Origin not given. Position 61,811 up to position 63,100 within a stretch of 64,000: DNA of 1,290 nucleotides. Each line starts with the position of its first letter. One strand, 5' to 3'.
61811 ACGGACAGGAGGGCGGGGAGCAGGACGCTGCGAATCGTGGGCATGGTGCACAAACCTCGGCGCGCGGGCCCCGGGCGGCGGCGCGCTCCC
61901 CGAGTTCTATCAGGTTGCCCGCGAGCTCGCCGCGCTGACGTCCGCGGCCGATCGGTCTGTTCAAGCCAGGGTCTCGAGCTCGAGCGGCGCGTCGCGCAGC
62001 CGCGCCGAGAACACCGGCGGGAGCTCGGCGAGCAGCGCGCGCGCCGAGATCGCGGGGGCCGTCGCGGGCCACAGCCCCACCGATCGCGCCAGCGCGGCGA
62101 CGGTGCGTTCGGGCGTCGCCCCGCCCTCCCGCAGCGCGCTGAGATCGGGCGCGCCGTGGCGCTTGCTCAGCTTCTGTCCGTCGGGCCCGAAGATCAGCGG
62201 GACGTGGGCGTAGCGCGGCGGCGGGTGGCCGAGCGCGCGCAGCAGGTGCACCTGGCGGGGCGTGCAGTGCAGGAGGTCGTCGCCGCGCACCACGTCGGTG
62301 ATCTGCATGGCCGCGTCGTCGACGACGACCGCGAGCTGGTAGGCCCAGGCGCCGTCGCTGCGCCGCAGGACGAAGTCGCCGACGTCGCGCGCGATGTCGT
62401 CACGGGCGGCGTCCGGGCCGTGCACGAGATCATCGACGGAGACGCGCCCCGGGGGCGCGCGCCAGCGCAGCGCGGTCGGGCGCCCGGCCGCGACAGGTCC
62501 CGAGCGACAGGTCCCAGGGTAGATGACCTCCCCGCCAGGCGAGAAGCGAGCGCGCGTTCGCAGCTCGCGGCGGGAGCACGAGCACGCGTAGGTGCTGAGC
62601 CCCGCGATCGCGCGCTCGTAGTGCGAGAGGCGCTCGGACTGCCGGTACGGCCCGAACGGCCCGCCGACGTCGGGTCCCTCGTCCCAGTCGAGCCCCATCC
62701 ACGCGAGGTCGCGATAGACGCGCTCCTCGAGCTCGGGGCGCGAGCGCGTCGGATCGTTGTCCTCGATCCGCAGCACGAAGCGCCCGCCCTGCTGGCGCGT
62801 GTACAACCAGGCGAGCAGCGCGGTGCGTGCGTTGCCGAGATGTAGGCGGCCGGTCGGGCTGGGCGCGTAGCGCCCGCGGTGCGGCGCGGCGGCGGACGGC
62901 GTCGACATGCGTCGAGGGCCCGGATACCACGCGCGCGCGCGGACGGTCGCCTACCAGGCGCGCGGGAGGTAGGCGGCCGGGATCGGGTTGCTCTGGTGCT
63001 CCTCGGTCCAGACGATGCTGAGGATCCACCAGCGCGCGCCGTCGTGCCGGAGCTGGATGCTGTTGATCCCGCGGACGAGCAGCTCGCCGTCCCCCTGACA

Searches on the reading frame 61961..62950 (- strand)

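Call 33: search_protein_families(library=pfam, proteins=[window:61961-62950:-], max_evalue=0.01)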
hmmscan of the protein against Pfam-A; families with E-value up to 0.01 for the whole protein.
window:61961-62950:- (329 aa): 1 family
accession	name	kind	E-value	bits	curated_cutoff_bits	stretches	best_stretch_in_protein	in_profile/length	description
PF00749.27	tRNA-synt_1c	-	5.3e-53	180.4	23.4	1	26-289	4-274/314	tRNA synthetases class I (E and Q), catalytic domain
